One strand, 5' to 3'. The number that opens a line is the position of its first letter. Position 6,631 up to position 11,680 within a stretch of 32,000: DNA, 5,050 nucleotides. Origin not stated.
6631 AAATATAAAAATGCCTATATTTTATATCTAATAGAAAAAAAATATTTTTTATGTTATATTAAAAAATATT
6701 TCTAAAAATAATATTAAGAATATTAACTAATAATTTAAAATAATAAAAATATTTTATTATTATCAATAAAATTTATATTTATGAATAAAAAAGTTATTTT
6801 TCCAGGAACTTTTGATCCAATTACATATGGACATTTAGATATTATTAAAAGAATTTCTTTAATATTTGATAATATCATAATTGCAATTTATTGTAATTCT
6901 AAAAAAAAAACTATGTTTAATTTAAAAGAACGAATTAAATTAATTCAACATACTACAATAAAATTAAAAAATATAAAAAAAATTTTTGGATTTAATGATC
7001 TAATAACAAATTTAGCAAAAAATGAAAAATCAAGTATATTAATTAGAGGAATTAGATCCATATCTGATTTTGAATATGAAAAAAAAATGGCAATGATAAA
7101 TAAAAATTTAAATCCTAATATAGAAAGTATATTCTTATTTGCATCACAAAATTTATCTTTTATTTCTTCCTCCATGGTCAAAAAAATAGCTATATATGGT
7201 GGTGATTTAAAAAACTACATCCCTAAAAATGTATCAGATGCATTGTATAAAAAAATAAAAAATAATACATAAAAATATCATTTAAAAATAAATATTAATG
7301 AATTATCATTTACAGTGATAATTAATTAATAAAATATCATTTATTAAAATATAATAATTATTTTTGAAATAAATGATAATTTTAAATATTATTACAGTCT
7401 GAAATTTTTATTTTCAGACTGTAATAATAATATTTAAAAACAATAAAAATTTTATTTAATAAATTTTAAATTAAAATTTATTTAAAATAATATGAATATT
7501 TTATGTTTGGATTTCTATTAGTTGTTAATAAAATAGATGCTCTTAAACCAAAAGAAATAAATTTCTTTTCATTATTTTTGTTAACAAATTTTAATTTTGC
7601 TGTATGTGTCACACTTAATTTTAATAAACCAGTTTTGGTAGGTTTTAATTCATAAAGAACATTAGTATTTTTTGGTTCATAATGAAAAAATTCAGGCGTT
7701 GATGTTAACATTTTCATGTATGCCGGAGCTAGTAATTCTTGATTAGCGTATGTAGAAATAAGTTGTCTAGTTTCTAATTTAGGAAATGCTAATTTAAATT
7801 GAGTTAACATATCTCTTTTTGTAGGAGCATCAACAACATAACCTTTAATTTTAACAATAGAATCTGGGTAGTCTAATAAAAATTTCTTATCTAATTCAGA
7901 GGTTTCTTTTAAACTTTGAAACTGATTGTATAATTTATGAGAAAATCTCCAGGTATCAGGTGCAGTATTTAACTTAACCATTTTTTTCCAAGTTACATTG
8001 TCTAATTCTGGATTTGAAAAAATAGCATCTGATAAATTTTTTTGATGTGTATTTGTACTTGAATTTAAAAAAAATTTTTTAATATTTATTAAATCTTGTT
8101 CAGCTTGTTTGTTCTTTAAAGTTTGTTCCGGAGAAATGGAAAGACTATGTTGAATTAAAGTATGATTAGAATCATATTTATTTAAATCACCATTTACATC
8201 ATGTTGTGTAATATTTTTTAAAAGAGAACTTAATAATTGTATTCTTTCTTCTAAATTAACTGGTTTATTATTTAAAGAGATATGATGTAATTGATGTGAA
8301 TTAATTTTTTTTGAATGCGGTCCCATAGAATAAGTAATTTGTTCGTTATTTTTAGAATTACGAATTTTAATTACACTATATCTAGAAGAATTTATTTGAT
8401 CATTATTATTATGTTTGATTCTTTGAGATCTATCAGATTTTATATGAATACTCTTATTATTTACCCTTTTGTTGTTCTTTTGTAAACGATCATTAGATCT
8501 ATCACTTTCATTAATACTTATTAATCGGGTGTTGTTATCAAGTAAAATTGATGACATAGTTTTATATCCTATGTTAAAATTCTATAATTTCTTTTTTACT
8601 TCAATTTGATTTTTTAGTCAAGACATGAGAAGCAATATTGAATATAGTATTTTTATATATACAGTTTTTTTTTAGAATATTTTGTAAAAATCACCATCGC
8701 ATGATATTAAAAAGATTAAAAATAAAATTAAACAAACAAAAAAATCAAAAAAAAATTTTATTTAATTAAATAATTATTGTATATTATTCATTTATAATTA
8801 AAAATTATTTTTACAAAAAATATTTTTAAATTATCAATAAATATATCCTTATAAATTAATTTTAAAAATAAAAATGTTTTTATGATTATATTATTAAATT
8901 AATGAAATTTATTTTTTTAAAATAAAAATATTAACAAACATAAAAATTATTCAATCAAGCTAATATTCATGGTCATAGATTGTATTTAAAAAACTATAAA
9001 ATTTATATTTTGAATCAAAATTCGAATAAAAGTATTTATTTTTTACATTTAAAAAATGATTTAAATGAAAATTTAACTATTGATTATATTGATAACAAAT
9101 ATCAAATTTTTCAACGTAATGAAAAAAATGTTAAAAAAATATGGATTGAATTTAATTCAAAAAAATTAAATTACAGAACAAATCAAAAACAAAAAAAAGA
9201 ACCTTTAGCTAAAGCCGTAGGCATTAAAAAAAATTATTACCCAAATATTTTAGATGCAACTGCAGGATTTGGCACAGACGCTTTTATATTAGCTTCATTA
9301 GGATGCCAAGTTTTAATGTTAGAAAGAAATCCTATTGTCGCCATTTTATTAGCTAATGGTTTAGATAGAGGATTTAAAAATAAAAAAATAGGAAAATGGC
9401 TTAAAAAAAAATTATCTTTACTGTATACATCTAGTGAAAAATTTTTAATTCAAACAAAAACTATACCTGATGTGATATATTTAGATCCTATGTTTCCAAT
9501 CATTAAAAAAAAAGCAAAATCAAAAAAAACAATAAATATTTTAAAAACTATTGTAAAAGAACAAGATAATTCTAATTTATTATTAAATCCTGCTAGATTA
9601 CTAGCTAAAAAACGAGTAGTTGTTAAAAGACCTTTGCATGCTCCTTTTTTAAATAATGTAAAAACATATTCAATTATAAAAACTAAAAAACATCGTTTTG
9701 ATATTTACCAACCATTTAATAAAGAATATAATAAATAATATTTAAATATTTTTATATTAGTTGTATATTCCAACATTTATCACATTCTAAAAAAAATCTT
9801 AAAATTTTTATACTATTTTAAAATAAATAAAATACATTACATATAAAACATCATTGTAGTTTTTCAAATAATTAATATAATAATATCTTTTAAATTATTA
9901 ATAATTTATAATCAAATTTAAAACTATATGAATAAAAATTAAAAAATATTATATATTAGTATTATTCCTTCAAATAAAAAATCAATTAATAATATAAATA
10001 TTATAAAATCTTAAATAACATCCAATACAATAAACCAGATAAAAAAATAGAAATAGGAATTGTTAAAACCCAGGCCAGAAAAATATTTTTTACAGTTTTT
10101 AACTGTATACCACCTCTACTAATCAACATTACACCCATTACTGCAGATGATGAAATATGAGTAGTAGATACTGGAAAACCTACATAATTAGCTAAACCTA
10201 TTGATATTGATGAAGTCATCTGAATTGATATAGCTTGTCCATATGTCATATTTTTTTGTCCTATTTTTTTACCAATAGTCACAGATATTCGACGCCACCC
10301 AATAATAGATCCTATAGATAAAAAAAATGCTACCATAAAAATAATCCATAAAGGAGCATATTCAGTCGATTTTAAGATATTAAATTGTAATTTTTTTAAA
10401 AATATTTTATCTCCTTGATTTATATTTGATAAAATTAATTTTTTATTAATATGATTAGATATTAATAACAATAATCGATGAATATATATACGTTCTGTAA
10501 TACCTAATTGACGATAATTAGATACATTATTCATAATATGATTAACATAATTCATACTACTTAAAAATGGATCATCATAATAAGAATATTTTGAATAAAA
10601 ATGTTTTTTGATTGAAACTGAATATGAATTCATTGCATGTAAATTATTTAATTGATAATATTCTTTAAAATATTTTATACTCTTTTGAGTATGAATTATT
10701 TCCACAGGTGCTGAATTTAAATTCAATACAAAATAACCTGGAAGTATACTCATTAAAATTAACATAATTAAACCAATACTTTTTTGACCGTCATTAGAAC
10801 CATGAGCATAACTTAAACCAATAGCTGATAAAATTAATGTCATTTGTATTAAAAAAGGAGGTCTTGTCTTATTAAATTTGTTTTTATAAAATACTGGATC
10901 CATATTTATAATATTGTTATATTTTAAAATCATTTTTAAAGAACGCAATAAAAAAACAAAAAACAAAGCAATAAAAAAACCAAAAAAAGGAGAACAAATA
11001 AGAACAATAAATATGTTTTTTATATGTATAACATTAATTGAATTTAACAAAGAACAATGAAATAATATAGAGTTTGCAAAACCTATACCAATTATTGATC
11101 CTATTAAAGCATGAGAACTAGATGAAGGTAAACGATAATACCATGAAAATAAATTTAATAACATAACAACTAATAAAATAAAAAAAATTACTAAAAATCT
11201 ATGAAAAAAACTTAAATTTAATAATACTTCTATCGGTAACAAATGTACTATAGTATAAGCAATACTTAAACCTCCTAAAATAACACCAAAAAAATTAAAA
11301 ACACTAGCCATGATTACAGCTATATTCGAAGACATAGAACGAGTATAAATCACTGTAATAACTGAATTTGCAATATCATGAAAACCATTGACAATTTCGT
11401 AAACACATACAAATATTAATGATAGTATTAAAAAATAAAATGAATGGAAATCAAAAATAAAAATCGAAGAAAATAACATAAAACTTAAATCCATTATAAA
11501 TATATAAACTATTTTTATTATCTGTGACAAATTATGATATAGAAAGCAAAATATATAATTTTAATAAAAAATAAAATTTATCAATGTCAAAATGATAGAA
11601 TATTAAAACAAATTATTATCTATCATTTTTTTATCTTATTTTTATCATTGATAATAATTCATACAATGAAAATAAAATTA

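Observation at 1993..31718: Recurrent architecture: three sequence-unrelated perfect palindromes, each ending at the Shine-Dalgarno of a minus-strand gene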

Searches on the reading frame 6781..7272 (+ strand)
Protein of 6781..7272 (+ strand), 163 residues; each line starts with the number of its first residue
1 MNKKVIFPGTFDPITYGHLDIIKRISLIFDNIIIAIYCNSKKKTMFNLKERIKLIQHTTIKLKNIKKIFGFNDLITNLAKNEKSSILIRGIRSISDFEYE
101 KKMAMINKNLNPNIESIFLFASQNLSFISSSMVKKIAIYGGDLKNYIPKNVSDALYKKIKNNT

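Call 8: search_protein_families(library=ncbifam, proteins=[window:6781-7272:+], max_evalue=0.00001)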
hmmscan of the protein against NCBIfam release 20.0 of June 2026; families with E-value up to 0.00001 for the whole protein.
window:6781-7272:+ (163 aa): 5 families
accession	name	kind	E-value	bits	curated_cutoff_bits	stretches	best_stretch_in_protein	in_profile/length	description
TIGR01510.1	coaD_prev_kdtB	equivalog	4.1e-54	182.8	103.3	1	5-158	2-154/155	pantetheine-phosphate adenylyltransferase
TIGR00125.1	cyt_tran_rel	domain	6.6e-17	61.5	27.7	1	5-58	2-59/65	adenylyltransferase/cytidyltransferase family protein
TIGR00482.1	TIGR00482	equivalog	5.2e-08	33.1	112.45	0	6-58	1-58/194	nicotinate (nicotinamide) nucleotide adenylyltransferase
TIGR01527.1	arch_NMN_Atrans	equivalog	5.3e-07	29.3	181.2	1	6-155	3-153/167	nicotinamide-nucleotide adenylyltransferase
NF002243.0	PRK01153.1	subfamily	1.5e-06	27.9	127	1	5-153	3-152/175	nicotinamide-nucleotide adenylyltransferase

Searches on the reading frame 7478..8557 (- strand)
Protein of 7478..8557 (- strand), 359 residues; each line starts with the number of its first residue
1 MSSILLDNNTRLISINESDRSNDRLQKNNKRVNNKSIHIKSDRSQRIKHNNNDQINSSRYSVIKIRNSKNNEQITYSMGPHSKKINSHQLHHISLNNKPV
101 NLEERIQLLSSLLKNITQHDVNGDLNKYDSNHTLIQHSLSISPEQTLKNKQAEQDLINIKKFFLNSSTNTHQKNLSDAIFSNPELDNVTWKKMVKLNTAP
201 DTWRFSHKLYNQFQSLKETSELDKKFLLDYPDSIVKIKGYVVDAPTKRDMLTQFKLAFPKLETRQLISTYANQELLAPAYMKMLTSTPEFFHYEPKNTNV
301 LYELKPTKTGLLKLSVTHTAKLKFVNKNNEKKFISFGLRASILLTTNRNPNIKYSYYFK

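Call 8: search_protein_families(library=ncbifam, proteins=[window:7478-8557:-], max_evalue=0.00001)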
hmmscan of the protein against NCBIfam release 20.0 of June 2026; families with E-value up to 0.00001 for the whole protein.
window:7478-8557:- (359 aa): 0 families

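Call 57: search_protein_families(library=pfam, proteins=[window:7478-8557:-], max_evalue=0.01)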
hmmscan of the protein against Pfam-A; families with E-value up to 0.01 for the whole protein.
window:7478-8557:- (359 aa): 0 families

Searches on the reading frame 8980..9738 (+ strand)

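Call 8: search_protein_families(library=ncbifam, proteins=[window:8980-9738:+], max_evalue=0.00001)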
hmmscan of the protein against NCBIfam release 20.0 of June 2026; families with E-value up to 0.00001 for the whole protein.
window:8980-9738:+ (252 aa): 1 family
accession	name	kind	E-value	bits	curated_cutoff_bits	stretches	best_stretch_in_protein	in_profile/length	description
NF008012.0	PRK10742.1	equivalog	9.1e-69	231.5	422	1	24-245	25-247/250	16S rRNA (guanine(1516)-N(2))-methyltransferase RsmJ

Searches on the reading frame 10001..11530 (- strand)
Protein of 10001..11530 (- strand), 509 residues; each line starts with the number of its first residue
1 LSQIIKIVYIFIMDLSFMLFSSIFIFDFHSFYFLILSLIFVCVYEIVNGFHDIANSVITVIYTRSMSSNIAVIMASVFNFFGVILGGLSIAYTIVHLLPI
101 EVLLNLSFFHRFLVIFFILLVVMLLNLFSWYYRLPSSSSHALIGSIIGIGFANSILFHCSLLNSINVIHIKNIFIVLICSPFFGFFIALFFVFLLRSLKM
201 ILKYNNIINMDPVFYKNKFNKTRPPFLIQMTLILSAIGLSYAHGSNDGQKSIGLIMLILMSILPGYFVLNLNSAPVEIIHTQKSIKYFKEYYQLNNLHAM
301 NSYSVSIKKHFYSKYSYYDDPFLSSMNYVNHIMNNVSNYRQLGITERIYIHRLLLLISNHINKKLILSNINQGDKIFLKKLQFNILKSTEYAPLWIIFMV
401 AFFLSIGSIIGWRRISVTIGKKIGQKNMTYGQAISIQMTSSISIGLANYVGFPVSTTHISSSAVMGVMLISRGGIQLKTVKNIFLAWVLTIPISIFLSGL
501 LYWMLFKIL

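Call 8: search_protein_families(library=ncbifam, proteins=[window:10001-11530:-], max_evalue=0.00001)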
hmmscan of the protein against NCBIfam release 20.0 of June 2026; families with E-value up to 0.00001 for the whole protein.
window:10001-11530:- (509 aa): 2 families
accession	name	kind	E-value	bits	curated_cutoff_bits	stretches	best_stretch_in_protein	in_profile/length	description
NF033774.1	phos_trans_PitA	exception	1.4e-162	541.8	800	1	26-508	8-497/498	inorganic phosphate transporter PitA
NF053884.1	SulfPermCysPBac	equivalog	7.3e-08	31.6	400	1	397-503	207-313/354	sulfate permease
